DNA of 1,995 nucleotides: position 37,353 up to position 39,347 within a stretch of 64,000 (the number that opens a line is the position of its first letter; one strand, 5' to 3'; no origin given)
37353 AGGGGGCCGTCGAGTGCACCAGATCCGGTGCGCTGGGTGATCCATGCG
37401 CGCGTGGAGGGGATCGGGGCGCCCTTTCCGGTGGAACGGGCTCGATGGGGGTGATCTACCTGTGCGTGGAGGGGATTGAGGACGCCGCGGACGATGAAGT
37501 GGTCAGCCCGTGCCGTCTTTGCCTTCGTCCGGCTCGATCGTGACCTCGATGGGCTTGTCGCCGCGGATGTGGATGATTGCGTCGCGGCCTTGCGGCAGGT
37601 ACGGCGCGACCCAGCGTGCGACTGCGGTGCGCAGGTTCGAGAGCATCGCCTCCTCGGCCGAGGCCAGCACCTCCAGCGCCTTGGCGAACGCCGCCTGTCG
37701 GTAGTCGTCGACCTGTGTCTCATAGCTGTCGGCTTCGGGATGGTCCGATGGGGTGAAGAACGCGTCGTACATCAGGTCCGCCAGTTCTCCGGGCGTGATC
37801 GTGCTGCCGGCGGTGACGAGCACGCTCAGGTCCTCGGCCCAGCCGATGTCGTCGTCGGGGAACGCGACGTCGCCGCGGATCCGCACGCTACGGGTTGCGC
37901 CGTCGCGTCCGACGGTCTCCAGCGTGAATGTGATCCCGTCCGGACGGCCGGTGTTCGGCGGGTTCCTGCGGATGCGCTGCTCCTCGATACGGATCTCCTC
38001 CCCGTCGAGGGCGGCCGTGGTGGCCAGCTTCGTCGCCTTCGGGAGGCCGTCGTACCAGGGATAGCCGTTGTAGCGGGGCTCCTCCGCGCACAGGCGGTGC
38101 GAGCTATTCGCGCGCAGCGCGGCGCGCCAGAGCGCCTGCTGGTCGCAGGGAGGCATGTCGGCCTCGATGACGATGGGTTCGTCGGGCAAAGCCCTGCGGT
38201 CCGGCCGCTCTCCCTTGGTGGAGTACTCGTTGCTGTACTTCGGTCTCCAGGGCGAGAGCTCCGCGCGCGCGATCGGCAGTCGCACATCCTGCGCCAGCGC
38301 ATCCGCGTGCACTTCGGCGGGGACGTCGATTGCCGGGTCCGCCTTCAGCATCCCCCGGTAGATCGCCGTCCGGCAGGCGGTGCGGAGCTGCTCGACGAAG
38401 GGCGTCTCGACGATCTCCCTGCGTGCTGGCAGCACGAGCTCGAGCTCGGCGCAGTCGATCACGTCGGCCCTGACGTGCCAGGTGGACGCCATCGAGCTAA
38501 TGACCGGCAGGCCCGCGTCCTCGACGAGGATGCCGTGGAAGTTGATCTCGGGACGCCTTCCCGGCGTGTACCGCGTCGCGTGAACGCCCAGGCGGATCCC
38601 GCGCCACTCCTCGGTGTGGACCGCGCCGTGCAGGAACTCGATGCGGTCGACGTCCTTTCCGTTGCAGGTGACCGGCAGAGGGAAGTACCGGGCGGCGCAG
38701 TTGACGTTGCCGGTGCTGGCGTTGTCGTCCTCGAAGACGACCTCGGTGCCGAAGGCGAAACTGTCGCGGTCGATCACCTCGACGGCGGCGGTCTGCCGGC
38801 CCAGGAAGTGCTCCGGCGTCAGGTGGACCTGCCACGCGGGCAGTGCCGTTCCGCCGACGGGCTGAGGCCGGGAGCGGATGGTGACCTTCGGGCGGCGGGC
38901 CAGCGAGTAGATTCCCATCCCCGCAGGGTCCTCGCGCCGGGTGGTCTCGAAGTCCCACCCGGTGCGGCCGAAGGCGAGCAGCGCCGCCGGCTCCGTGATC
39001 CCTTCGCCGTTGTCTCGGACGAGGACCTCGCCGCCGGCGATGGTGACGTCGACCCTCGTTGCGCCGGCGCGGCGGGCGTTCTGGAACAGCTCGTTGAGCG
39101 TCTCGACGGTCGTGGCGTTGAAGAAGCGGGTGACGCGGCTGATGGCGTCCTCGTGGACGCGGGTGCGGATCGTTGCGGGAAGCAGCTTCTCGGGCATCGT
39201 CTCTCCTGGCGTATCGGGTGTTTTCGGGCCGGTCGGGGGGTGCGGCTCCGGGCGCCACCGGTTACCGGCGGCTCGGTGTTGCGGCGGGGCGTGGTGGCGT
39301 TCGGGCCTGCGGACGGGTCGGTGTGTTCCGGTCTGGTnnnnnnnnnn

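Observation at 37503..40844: Three-gene cassette: unknown 319-aa protein, SLATT-like 2TM protein, GHKL ATPase - candidate conflict system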

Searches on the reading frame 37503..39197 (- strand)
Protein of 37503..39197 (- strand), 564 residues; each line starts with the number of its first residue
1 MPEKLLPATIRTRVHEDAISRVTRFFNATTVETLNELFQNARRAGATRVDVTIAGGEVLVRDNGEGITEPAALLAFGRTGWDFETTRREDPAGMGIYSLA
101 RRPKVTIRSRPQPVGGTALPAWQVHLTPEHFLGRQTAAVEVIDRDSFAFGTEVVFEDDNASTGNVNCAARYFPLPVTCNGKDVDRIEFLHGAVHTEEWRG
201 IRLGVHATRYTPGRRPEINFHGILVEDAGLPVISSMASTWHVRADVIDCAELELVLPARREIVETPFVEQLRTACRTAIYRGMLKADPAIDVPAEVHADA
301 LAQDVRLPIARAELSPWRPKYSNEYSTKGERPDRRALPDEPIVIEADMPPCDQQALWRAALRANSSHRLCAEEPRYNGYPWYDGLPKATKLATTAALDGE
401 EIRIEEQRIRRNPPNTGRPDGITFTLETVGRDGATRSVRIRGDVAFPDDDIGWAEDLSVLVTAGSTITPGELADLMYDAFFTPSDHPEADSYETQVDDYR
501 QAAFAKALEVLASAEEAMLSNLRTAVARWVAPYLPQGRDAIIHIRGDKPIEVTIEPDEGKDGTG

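Call 3: search_protein_families(library=pfam, proteins=[window:37503-39197:-], max_evalue=1)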
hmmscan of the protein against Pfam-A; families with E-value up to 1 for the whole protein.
window:37503-39197:- (564 aa): 3 families
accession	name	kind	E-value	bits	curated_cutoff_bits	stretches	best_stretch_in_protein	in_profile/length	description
PF02518.31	HATPase_c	-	0.00016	22.5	26.4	1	32-97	8-78/111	Histidine kinase-, DNA gyrase B-, and HSP90-like ATPase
PF13589.12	HATPase_c_3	-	0.012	16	25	1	33-70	6-48/137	Histidine kinase-, DNA gyrase B-, and HSP90-like ATPase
PF15946.10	DUF4754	-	0.072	13.8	27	1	427-464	28-65/80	Domain of unknown function (DUF4754)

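Call 4: search_protein_families(library=padloc, proteins=[window:37503-39197:-], max_evalue=1)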
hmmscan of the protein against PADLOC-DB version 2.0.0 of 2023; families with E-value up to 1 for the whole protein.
window:37503-39197:- (564 aa): 0 families

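Call 5: search_protein_families(library=ncbifam, proteins=[window:37503-39197:-], max_evalue=1)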
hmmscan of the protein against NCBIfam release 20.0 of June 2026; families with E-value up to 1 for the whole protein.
window:37503-39197:- (564 aa): 9 families
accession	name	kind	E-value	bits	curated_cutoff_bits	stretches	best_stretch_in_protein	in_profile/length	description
TIGR00585.2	mutl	equivalog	0.00047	19.2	180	1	34-78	25-72/555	DNA mismatch repair endonuclease MutL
NF000948.0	PRK00095.1-1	equivalog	0.0017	17.3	701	1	34-78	27-74/625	DNA mismatch repair endonuclease MutL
NF047352.1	P_loop_sacsin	domain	0.0035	17.8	50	1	33-69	3-39/80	sacsin N-terminal ATP-binding-like domain-containing protein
NF041732.1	hist_kin_CseC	equivalog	0.0065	15.6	700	1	33-80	314-359/424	two-component system sensor histidine kinase CseC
NF000953.0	PRK00095.2-4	equivalog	0.0068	15.4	693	1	33-78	26-74/611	DNA mismatch repair endonuclease MutL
NF000949.0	PRK00095.1-2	equivalog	0.016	14.3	750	1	34-78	31-78/634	DNA mismatch repair endonuclease MutL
NF050001.1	restrict_BbrUII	equivalog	0.077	11.5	550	1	34-71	25-63/659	BbrUII/HgiDII family restriction enzyme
NF000951.0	PRK00095.2-1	equivalog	0.12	11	391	1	33-68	28-65/559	DNA mismatch repair endonuclease MutL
NF000954.0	PRK00095.2-5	equivalog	0.22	9.8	937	1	31-76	28-76/588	DNA mismatch repair endonuclease MutL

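Call 6: search_protein_families(library=phrogs, proteins=[window:37503-39197:-], max_evalue=0.1)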
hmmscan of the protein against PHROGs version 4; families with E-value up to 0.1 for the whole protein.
window:37503-39197:- (564 aa): 1 family
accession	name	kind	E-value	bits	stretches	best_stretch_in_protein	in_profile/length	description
phrog_6203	-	unknown function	0.013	15.1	1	10-69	6-67/644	-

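Call 10: search_dna_similar(query=window:37503-39197:-, collection=phages, mode=protein, max_rows=25, max_evalue=0.001)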
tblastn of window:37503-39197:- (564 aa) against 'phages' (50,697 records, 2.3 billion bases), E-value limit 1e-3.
Records with a match: 1; places in all: 1; records where one place covers at least 80% of the query: 1.
Best place of each record, by identity: <60% 1.
By first word of the organism name: Bacteriophage 1.
By host as written in the record: - 1.
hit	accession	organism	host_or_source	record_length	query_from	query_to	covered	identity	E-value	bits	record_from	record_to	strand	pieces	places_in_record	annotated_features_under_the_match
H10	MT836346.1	Bacteriophage sp.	human fecal samples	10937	5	523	92%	33.4%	8e-55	206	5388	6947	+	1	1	record has no annotation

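Call 12: get_annotated_region(hit=H10, flank=6000)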
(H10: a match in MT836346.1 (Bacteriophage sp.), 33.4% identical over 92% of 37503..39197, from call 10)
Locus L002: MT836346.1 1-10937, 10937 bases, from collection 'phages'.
description: UNVERIFIED: Bacteriophage sp. clone scaffold_1977 genomic sequence.
organism: Bacteriophage sp. (NCBI taxid 38018)
taxonomy: Viruses
host: -; source: human fecal samples; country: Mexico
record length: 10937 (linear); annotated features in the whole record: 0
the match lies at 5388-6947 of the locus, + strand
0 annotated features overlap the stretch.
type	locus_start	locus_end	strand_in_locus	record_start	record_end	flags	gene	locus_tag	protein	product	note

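Call 15: find_homologous_proteins(query=window:37503-39197:-, max_evalue=0.001)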
Query window:37503-39197:- (564 aa): 430 proteins with E <= 0.001 among 8000 candidates; the best 120 are listed.
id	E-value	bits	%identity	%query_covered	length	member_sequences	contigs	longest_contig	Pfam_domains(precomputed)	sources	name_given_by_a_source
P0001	0.0e+0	1261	98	100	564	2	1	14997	-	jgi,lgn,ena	-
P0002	0.0e+0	1083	84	100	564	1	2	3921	-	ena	-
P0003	0.0e+0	1020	79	100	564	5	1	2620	PF02518.32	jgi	-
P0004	1.3e-292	989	78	100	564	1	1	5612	-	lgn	-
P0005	2.3e-285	965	76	100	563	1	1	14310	PF02518.32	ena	-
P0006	1.7e-282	956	77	99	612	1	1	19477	-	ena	-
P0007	3.0e-278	942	75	98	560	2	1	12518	-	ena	-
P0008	4.5e-273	925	72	100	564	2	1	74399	-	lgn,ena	-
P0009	4.6e-269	912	71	100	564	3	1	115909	-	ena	-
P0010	5.3e-269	911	72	100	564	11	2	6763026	-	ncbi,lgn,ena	-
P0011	4.0e-267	905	72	100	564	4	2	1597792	-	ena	-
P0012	9.9e-259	878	70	100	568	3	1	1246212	-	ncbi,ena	-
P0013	6.0e-257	872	70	99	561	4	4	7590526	-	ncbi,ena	-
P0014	8.4e-257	871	70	100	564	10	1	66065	-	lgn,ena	-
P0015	2.8e-254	863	69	100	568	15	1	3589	-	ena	-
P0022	1.5e-210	719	60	99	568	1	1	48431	-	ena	-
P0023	9.6e-209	713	59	100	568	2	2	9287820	-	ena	-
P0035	1.0e-175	604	55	96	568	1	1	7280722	-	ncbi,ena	-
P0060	9.7e-127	442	41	99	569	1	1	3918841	PF02518.32,PF13589.13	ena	-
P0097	2.3e-114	401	43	96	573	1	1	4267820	PF02518.32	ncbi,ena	-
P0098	2.4e-114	401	41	96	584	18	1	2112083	PF13589.13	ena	-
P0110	2.0e-113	398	39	98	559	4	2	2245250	-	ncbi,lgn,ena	-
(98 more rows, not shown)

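Call 18: find_encoding_contigs(protein=P0010, flank=10000, max_places=3)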
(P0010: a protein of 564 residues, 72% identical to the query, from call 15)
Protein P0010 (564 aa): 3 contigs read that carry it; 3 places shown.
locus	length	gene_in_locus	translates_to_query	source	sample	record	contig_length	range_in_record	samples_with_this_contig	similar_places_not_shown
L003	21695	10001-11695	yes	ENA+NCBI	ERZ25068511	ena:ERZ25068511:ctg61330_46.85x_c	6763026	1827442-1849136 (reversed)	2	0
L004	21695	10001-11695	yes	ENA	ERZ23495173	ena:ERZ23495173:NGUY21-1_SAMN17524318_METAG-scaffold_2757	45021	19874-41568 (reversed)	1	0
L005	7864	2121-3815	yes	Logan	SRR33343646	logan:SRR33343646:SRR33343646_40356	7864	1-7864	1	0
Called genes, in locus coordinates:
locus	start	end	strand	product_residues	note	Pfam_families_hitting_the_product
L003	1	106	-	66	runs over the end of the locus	PF05930:Phage_AlpA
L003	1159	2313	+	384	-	PF00145:DNA_methylase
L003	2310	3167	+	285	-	-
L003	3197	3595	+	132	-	PF03852:Vsr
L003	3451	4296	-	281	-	-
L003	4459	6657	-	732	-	PF03432:Relaxase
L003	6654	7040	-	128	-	PF21983:NikA-like (weak)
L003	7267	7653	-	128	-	-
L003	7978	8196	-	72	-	-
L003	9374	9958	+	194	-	-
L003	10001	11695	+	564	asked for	-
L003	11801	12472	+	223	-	-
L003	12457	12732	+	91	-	-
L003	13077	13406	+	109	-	-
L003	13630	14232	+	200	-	PF17720:RLIG1 (faint)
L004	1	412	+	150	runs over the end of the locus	-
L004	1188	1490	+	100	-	-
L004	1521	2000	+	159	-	-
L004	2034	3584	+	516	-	PF04055:Radical_SAM (faint)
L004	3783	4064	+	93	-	PF13560:HTH_31 (weak), PF01381:HTH_3 (weak)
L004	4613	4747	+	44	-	-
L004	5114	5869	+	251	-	-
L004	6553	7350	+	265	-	-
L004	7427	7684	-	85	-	-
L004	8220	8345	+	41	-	-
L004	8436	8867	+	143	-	-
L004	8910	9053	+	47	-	-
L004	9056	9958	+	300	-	-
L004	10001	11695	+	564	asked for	-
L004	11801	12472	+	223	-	-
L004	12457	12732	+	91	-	-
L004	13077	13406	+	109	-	-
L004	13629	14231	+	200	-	PF17720:RLIG1 (faint)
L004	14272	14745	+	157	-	-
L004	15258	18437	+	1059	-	PF08471:Ribonuc_red_2_N, PF02867:Ribonuc_red_lgC, PF14890:Intein_splicing (faint), PF12637:TSCPD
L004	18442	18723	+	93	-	-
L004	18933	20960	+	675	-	PF13604:AAA_30 (faint), PF00580:UvrD-helicase, PF01443:Viral_helicase1 (faint), PF13245:AAA_19, PF13361:UvrD_C, PF13538:UvrD_C_2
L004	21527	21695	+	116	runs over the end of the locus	-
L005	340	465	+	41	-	-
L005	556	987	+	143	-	-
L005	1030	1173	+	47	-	-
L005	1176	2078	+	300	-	-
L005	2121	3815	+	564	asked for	-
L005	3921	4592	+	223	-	-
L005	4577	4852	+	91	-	-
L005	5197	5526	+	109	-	-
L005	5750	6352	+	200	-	PF17720:RLIG1 (faint)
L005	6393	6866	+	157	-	-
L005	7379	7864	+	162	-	?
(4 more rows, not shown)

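Call 19: find_encoding_contigs(protein=P0006, flank=10000, max_places=2)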
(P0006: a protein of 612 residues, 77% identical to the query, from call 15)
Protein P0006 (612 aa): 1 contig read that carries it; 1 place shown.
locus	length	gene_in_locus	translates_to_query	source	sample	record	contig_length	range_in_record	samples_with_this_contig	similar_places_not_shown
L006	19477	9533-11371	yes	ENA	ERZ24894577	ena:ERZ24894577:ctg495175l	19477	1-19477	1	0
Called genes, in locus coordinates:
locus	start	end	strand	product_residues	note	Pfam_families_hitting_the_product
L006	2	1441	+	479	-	?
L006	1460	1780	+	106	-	-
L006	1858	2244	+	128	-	-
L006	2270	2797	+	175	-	PF07799:DUF1643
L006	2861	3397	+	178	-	-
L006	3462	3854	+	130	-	-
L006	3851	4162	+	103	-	PF13560:HTH_31 (weak)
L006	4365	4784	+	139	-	-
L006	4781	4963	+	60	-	-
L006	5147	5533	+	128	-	-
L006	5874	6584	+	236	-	-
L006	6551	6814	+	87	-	-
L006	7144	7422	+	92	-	-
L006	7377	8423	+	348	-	-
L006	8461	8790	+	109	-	-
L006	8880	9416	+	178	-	-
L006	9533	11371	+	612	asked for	-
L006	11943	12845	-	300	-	-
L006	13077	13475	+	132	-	-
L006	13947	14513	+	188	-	-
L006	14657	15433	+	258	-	PF00078:RVT_1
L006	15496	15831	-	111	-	-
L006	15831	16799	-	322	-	PF13276:HTH_21, PF00665:rve, PF13683:rve_3, PF13333:rve_2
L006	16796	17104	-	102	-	PF01527:HTH_Tnp_1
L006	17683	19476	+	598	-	?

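Call 22: list_cluster_members(proteins=[P0010, P0013, P0035, P0097, P0110, P0207, P0214, P0202, P0123, P0168])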
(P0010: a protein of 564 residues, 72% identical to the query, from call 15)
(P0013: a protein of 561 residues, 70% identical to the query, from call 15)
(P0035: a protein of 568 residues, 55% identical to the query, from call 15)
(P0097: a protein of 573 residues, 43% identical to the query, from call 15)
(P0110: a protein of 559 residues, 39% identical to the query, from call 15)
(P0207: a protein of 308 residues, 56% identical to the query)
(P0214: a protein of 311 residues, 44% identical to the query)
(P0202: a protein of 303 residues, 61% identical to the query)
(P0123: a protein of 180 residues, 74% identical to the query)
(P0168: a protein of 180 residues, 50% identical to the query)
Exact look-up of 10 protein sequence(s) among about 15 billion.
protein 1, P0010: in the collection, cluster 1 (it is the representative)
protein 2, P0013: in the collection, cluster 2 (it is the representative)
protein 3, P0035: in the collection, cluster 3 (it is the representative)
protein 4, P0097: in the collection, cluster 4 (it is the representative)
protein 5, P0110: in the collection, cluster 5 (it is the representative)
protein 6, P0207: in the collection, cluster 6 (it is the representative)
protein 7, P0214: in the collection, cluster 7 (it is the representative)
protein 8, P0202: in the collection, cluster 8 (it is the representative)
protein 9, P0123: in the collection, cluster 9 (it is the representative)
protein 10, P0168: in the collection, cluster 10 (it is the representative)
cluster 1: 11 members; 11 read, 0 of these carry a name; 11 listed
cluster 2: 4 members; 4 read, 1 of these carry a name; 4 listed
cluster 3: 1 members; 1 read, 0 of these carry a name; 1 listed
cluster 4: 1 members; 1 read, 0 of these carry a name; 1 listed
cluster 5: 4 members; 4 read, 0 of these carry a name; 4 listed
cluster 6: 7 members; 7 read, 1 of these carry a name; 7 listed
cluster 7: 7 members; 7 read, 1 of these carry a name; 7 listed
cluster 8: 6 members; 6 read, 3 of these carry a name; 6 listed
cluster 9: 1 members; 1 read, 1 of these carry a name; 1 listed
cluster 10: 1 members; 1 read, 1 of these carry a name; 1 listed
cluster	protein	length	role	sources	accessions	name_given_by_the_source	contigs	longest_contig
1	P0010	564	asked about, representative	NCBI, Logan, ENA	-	-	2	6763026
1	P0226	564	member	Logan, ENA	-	-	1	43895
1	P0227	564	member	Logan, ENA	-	-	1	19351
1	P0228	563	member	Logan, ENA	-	-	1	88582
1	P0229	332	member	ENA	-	-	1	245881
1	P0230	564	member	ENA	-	-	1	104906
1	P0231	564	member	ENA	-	-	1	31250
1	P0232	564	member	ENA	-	-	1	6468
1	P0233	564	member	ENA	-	-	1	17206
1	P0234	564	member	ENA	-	-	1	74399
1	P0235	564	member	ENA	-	-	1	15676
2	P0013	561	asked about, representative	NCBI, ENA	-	-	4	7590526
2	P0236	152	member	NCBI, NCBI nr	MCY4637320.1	MAG: ATP-binding protein, partial [Acidobacteria bacterium] | ATP-binding protein [Acidobacteriota bacterium]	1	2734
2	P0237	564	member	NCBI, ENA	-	-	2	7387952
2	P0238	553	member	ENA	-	-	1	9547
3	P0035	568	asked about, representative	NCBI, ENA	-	-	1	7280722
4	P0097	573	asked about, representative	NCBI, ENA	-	-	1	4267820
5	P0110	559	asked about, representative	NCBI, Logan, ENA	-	-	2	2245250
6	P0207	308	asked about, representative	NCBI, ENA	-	-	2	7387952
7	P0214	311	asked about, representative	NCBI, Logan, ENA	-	-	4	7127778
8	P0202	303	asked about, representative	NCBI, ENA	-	-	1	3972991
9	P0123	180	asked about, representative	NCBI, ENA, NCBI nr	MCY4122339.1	MAG: hypothetical protein OXG72_15625 [Acidobacteria bacterium] | hypothetical protein [Acidobacteriota bacterium]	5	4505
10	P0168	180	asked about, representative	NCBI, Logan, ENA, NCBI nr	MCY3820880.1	MAG: hypothetical protein OXH52_16220 [Gammaproteobacteria bacterium] | hypothetical protein [Gammaproteobacteria bacterium]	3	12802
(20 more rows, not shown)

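Call 24: find_related_loci(query=A1, collection=genome_contigs, flank=10000)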
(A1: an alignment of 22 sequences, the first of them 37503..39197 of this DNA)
Query A1 (564 aa) in genome_contigs; peptide patterns used: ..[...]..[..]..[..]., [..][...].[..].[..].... (x = any residue, [..] = any of these).
598 stretches matched a pattern (row limit reached: there are more); 544 encode a relative of the query (tblastn E <= 1e-3); the best 80 are kept; 80 distinct loci.
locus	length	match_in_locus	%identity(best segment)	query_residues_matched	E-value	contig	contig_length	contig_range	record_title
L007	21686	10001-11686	72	1-562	0e+0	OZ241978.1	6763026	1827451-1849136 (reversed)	MAG: Vicinamibacterales bacterium isolate 51a24197-77cf-4160-b0f1-11ac4e34766b genome assembly, chromosome: 1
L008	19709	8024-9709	70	3-564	0e+0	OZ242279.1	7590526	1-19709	MAG: Vicinamibacterales bacterium isolate 66b38f76-d135-4acf-a464-9a41f6704b04 genome assembly, chromosome: 1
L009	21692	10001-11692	69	1-564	0e+0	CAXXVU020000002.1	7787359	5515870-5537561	MAG: Vicinamibacterales bacterium isolate bab29b19-afa8-4b77-beae-9eb7b8b40fcf genome assembly, contig: contig_2, whole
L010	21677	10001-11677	60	1-556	0e+0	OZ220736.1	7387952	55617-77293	MAG: Vicinamibacterales bacterium isolate e96e4bd8-36b5-4932-a7c8-d2011ef2eb69 genome assembly, chromosome: 1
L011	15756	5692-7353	55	6-556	0e+0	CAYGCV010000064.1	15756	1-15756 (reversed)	MAG TPA_asm: uncultured Vicinamibacteraceae bacterium isolate ERP110561_co1_67 genome assembly, contig: NODE_2314_length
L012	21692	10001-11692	71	1-564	0e+0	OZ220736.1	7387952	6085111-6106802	MAG: Vicinamibacterales bacterium isolate e96e4bd8-36b5-4932-a7c8-d2011ef2eb69 genome assembly, chromosome: 1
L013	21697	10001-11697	67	1-563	0e+0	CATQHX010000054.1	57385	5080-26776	MAG: Vicinamibacterales bacterium isolate b531ce64-1057-46bd-a004-e227214a256a genome assembly, contig: contig_54, whole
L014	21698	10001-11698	43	1-562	2e-139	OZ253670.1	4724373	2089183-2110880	MAG: Dehalococcoidia bacterium isolate 155a0d70-3e07-4b03-9597-9394d1dc1036 genome assembly, chromosome: 1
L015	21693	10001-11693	75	1-564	0e+0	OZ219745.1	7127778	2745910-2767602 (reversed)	MAG: Vicinamibacterales bacterium isolate d5a9b4ee-eb88-4731-bb2c-80bf662b4d04 genome assembly, chromosome: 2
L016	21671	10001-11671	41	1-557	7e-128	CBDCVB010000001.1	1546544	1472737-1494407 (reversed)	MAG: Dehalococcoidia bacterium isolate d5c82b8d-a2a1-4fea-8c1d-b29084ec870d genome assembly, contig: contig_1, whole gen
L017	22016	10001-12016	39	1-555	7e-120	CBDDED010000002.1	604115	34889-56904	MAG: Dehalococcoidia bacterium isolate 16f7b922-908d-404a-805e-abae4c84c213 genome assembly, contig: contig_2, whole gen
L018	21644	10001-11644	43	6-546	4e-117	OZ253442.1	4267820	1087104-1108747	MAG: bacterium isolate e26f613c-7608-46b1-ae07-a2f8df169297 genome assembly, chromosome: 1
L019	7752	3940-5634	41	1-548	7e-117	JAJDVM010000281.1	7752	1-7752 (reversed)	MAG: Defluviicoccus sp. isolate jk18x22bins.41 k141_580992, whole genome shotgun sequence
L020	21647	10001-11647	42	7-545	2e-116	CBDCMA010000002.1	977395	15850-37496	MAG: bacterium isolate 6263ad5f-5925-4d78-8ae4-828cafc75c34 genome assembly, contig: contig_2, whole genome shotgun sequ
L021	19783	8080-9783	40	6-557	2e-115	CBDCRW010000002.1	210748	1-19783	MAG: Alphaproteobacteria bacterium isolate 17552401-cd1b-4c46-aa27-bcf66b51cbf9 genome assembly, contig: contig_2, whole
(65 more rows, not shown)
